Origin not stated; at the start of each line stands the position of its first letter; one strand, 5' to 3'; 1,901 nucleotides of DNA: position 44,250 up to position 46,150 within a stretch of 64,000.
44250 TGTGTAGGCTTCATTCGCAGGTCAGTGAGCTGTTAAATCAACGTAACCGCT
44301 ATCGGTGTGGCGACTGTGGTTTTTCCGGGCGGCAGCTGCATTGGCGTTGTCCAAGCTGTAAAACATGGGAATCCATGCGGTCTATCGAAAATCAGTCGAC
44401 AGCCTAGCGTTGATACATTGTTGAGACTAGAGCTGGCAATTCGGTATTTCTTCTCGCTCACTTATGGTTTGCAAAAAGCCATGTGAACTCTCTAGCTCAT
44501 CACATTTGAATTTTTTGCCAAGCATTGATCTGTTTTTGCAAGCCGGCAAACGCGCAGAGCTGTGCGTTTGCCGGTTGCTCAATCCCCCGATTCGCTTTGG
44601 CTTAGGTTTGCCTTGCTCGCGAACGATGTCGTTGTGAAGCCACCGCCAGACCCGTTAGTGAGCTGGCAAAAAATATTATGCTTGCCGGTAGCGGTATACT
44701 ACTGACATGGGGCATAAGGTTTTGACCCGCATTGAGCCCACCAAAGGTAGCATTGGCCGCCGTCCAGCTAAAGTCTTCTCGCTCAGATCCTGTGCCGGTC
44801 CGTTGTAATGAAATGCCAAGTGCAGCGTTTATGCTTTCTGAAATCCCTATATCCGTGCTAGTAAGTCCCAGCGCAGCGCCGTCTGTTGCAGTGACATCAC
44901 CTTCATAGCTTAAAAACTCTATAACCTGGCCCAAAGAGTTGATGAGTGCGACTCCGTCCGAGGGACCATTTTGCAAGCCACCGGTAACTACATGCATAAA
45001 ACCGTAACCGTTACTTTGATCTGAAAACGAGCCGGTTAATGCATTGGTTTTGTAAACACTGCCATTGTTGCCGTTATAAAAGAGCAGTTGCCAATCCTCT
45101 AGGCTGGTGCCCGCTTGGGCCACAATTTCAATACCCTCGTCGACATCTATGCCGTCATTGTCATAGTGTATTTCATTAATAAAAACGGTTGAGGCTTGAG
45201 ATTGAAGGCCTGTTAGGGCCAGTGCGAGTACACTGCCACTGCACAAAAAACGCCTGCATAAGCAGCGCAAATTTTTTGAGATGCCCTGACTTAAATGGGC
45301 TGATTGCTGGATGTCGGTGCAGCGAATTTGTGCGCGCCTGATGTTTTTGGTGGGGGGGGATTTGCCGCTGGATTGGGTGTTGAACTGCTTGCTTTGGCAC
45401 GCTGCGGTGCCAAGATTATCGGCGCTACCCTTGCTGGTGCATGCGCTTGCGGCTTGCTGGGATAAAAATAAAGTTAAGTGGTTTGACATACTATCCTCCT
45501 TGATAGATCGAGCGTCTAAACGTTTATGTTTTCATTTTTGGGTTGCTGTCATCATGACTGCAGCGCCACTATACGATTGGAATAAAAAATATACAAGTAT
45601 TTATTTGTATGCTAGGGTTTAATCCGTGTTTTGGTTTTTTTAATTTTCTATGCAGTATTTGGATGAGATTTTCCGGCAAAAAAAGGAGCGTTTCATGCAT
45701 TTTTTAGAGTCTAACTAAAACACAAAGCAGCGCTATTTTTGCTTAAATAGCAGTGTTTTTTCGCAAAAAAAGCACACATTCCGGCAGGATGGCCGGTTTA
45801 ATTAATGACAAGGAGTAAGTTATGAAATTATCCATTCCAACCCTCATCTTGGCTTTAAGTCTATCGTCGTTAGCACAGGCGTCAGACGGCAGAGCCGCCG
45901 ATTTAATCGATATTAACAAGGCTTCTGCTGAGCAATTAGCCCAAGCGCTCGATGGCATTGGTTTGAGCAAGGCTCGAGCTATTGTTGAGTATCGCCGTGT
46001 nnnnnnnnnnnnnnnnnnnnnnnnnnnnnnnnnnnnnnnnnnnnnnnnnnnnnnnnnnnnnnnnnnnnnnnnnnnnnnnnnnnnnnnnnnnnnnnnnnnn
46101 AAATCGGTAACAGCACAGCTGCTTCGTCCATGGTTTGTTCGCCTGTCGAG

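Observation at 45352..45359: C8 homopolymer tract in the 5' coding region of the LTD surface-protein gene: a candidate slipped-strand switch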

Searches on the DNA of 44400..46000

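Call 18: search_rna_families(source=window, start=44400, end=46000, threshold=evalue, max_evalue=1)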
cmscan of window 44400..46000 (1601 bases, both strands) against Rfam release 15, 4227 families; matches with E-value up to 1: 0.
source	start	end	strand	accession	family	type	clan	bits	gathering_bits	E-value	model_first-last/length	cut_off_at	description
